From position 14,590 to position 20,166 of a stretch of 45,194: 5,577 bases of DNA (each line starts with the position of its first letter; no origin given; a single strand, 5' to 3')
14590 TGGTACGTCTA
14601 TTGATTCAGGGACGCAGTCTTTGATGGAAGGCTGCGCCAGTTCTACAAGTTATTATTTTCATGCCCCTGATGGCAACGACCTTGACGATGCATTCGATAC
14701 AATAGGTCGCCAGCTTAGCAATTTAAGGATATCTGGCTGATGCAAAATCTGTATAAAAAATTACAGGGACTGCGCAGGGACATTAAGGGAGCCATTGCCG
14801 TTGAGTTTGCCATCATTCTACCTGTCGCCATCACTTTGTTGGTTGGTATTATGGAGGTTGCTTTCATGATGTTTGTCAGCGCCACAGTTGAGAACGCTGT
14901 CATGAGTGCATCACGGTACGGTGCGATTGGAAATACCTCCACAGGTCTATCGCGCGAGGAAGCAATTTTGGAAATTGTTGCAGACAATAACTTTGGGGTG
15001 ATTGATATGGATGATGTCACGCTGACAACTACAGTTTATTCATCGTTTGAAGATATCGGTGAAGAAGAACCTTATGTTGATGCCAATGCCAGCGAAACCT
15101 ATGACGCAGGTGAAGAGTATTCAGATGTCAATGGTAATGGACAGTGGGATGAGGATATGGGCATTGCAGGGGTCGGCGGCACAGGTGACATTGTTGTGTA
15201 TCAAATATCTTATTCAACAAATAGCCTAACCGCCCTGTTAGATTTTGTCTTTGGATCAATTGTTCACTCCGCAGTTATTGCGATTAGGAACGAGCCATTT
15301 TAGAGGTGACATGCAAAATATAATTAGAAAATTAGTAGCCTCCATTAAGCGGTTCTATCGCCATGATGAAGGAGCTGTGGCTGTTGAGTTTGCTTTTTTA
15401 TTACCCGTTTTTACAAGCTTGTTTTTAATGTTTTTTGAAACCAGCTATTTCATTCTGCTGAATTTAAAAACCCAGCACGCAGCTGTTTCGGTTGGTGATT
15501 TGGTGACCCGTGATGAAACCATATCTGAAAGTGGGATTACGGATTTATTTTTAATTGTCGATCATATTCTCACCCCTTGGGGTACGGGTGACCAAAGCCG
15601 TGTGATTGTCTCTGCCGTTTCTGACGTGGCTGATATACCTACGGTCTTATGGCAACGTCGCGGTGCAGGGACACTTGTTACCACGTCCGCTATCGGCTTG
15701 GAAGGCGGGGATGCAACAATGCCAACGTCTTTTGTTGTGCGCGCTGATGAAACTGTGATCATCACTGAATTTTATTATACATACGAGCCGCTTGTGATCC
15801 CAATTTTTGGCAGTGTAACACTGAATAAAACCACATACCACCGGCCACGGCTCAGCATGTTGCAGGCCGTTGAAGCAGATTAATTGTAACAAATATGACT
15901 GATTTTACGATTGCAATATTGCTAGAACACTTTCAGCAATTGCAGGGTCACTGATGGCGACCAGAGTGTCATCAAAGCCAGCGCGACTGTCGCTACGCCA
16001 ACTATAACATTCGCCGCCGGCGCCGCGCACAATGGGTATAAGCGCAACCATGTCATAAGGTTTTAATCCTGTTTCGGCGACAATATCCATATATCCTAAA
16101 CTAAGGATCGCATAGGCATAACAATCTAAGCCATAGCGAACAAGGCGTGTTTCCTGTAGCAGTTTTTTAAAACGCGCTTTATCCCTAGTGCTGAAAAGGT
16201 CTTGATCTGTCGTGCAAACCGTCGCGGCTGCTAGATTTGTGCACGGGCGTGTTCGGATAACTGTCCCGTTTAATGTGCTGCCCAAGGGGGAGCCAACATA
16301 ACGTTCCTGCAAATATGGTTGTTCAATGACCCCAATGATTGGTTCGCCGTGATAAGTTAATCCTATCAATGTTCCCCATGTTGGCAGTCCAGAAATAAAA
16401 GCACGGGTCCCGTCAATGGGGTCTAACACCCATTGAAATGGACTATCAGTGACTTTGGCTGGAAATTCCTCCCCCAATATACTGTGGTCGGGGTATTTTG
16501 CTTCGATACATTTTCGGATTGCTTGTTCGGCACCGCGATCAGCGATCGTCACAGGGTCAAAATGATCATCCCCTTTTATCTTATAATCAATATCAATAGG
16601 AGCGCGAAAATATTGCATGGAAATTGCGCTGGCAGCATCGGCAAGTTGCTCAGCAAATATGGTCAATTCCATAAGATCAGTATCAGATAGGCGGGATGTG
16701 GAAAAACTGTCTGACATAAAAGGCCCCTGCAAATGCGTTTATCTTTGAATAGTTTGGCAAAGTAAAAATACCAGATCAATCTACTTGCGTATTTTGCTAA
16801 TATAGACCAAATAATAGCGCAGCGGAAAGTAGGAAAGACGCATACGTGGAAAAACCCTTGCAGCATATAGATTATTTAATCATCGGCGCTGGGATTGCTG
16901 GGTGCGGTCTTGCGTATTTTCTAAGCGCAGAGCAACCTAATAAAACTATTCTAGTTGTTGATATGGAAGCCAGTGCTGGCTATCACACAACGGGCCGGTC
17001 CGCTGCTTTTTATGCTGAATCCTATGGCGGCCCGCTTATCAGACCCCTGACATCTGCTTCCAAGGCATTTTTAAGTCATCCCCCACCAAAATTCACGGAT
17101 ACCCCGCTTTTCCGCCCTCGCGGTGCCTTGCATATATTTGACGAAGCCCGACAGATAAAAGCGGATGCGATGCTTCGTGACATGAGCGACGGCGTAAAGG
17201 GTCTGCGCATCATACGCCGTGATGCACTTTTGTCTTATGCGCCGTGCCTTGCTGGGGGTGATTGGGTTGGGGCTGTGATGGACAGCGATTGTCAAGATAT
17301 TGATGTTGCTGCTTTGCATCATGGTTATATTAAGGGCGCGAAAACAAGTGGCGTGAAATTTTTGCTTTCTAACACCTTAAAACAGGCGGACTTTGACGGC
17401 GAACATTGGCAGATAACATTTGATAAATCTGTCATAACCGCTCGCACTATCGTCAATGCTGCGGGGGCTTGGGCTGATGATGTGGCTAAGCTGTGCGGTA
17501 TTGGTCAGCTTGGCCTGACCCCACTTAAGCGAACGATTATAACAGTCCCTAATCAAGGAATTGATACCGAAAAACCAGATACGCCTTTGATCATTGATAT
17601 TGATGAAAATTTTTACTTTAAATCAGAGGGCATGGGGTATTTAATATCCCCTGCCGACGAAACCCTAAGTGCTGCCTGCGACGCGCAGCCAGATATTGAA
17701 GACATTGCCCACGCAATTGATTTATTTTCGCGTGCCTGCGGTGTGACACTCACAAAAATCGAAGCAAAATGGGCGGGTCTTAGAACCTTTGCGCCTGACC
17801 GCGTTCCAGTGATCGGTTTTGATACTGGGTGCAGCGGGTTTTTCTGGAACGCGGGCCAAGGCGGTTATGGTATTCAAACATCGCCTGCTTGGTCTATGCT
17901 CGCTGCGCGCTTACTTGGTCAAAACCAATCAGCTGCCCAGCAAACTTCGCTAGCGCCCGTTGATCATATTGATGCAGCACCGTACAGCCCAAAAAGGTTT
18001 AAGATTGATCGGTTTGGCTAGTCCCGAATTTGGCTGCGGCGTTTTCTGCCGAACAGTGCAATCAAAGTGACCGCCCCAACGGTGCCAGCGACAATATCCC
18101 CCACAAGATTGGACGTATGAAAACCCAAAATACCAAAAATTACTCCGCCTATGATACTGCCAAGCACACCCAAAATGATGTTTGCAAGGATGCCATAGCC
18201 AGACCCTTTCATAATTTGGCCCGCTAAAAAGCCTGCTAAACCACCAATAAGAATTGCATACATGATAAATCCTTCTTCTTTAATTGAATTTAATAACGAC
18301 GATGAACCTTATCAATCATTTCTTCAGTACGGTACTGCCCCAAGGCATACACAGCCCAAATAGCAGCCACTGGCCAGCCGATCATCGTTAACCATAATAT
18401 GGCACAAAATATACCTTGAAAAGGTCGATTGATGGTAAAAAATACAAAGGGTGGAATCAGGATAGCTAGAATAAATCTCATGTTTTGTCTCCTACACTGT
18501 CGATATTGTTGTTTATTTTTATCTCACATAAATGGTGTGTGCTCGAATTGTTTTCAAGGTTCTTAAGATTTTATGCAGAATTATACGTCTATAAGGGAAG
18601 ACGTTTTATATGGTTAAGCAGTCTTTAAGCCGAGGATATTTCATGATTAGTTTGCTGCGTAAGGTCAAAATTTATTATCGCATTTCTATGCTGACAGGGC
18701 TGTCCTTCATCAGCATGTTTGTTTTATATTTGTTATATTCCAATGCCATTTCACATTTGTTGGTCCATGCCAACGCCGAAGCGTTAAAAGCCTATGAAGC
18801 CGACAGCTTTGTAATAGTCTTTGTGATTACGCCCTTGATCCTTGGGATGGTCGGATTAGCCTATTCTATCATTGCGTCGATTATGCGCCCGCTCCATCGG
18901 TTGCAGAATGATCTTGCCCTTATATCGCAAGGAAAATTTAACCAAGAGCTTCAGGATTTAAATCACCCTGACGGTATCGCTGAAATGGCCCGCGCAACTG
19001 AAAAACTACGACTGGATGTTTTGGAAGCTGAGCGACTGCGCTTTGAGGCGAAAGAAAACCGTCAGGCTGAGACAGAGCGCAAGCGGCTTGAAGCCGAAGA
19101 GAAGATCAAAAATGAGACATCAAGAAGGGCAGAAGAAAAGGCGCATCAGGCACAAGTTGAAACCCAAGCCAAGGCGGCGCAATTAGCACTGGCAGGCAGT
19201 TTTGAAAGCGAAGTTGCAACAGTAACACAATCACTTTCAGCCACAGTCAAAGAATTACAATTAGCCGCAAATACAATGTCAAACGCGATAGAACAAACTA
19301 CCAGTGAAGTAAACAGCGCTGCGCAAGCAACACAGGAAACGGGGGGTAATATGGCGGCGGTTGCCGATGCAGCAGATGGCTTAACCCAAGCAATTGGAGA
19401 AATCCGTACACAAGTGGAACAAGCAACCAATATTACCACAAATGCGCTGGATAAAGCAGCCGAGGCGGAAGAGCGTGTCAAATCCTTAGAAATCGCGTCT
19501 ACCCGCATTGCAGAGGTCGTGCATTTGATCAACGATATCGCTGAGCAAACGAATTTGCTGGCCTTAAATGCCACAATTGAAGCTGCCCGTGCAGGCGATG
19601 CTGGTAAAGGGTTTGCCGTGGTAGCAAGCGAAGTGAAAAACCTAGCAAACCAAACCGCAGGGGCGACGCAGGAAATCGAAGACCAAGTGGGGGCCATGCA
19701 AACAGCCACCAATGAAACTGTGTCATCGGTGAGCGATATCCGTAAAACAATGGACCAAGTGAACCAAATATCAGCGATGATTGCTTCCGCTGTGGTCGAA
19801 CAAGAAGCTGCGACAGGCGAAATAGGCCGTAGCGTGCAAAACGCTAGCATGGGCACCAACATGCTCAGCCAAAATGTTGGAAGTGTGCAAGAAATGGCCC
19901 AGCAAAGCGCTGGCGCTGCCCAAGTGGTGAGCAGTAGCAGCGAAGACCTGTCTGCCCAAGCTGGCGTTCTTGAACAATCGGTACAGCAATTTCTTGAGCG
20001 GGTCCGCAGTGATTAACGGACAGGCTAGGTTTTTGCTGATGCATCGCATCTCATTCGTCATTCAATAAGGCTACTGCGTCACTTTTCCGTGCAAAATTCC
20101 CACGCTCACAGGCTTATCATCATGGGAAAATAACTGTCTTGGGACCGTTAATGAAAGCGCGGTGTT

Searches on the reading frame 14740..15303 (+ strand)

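Call 16: search_protein_families(library=ncbifam, proteins=[window:14740-15303:+], max_evalue=1e-8)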
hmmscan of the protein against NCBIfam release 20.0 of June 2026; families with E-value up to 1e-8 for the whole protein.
window:14740-15303:+ (187 aa): 0 families

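Call 35: search_protein_families(library=ncbifam, proteins=[window:14740-15303:+], max_evalue=0.000001)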
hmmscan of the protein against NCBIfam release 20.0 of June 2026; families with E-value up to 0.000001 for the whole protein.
window:14740-15303:+ (187 aa): 0 families

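Call 98: search_protein_families(library=pfam, proteins=[window:14740-15303:+], max_evalue=0.001)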
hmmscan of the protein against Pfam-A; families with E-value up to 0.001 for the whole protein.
window:14740-15303:+ (187 aa): 1 family
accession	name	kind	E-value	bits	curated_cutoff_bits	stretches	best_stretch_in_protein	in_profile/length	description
PF07811.17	TadE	-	8.5e-11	42.2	22.9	1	17-59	1-43/43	TadE-like protein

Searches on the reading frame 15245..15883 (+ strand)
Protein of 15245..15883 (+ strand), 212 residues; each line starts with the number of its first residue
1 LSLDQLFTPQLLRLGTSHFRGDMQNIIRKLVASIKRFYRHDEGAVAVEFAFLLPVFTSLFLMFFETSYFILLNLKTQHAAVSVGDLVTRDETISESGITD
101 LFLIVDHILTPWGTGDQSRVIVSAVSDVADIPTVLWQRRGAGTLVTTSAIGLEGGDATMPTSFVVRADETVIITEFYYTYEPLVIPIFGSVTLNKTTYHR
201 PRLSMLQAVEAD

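Call 16: search_protein_families(library=ncbifam, proteins=[window:15245-15883:+], max_evalue=1e-8)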
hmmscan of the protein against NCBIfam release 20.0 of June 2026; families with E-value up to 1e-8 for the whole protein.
window:15245-15883:+ (212 aa): 0 families

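Call 98: search_protein_families(library=pfam, proteins=[window:15245-15883:+], max_evalue=0.001)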
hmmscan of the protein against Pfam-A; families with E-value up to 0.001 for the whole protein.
window:15245-15883:+ (212 aa): 1 family
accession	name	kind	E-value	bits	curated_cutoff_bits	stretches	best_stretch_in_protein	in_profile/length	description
PF07811.17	TadE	-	2.9e-06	27.7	22.9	1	43-80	1-38/43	TadE-like protein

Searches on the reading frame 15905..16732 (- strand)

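Call 16: search_protein_families(library=ncbifam, proteins=[window:15905-16732:-], max_evalue=1e-8)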
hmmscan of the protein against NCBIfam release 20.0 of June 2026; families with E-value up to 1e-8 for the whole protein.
window:15905-16732:- (275 aa): 6 families
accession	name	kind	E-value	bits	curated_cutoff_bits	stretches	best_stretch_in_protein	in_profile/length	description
TIGR02067.1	his_9_HisN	equivalog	2.7e-80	269.5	275.15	1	26-274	4-252/252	histidinol-phosphatase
NF008027.1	PRK10757.1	equivalog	2e-20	72.8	332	1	33-271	14-255/267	inositol-1-monophosphatase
TIGR01331.1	bisphos_cysQ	equivalog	1.2e-17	64.3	228.8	1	29-148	7-126/250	3'(2'),5'-bisphosphate nucleotidase CysQ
NF009321.0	PRK12676.1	equivalog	4.9e-14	52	264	1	22-240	6-224/264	bifunctional fructose-bisphosphatase/inositol-phosphate phosphatase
NF008182.0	PRK10931.1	equivalog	1.7e-12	46.9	379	1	29-146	7-125/246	3'(2'),5'-bisphosphate nucleotidase CysQ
TIGR01330.1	bisphos_HAL2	equivalog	6.8e-09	35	267.05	0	100-142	136-177/359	3'(2'),5'-bisphosphate nucleotidase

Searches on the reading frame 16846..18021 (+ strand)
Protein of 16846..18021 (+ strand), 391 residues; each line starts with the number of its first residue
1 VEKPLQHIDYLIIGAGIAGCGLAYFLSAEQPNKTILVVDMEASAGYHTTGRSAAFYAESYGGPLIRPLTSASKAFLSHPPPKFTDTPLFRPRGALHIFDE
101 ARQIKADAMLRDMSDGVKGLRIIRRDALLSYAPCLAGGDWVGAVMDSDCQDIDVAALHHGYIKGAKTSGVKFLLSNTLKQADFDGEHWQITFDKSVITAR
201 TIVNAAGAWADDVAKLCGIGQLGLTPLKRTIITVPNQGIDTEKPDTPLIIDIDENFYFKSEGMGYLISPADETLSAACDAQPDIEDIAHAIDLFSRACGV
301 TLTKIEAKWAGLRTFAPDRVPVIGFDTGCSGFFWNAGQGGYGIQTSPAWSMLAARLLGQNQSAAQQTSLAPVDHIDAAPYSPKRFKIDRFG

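Call 16: search_protein_families(library=ncbifam, proteins=[window:16846-18021:+], max_evalue=1e-8)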
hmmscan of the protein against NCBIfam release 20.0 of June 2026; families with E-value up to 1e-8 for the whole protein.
window:16846-18021:+ (391 aa): 6 families
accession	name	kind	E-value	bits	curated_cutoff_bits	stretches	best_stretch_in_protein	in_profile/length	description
NF001933.0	PRK00711.1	subfamily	3.8e-17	62.4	383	1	90-370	133-412/429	D-amino acid dehydrogenase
TIGR02352.1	thiamin_ThiO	equivalog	1.1e-13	51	250.8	1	11-216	2-213/351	glycine oxidase ThiO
NF033460.1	glycerol3P_ox_II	equivalog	1.1e-12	47.9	460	0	118-225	116-223/361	type 2 glycerol-3-phosphate oxidase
NF008726.1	PRK11728.1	equivalog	6.2e-11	41.7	299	0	9-53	2-46/389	L-2-hydroxyglutarate oxidase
NF009074.0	PRK12409.1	equivalog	1.2e-10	41.2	494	0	91-359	133-405/410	D-amino acid dehydrogenase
TIGR01373.1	soxB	subfamily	6.9e-09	35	529.45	0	3-363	26-388/407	sarcosine oxidase subunit beta family protein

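Call 98: search_protein_families(library=pfam, proteins=[window:16846-18021:+], max_evalue=0.001)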
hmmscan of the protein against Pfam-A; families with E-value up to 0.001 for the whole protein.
window:16846-18021:+ (391 aa): 3 families
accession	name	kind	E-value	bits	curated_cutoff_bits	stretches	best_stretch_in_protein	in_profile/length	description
PF01266.30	DAO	-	7.9e-48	164.2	27.9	1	9-355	1-352/353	FAD dependent oxidoreductase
PF13450.12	NAD_binding_8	-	2.8e-06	27.9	21.9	1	12-68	1-55/68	NAD(P)-binding Rossmann-like domain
PF07992.20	Pyr_redox_2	-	0.00027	20.9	26.1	0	9-43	2-34/291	Pyridine nucleotide-disulphide oxidoreductase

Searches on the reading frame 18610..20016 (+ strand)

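Call 6: search_protein_families(library=ncbifam, proteins=[window:18610-20016:+], max_evalue=0.00001)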
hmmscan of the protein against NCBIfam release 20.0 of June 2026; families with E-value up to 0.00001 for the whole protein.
window:18610-20016:+ (468 aa): 7 families
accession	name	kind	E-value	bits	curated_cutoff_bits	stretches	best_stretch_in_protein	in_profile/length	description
NF058645.1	MCPCtpMPsAe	equivalog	1.4e-24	86.9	900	1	200-377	281-465/558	methyl-accepting chemotaxis protein CtpM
NF041847.1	transduc_aer2_vibrio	equivalog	3.8e-23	81.6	1200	1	211-456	516-747/804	aerotaxis transducer Aer2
NF050802.1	AspChtxCcaA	equivalog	9.5e-21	73.8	1300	1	291-410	561-685/700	aspartate chemotaxis receptor CcaA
NF007309.0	PRK09793.1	equivalog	1.3e-18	67.3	903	1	202-461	252-511/533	methyl-accepting chemotaxis protein IV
NF011615.0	PRK15041.1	equivalog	2.9e-18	65.8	947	1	293-461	354-515/554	methyl-accepting chemotaxis protein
NF047851.1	MCPCitTducer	equivalog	3.7e-16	59.3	900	1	180-461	248-514/553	methyl-accepting chemotaxis citrate transducer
NF011622.0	PRK15048.1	equivalog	7.5e-16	58.3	900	1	206-461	272-513/553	methyl-accepting chemotaxis protein II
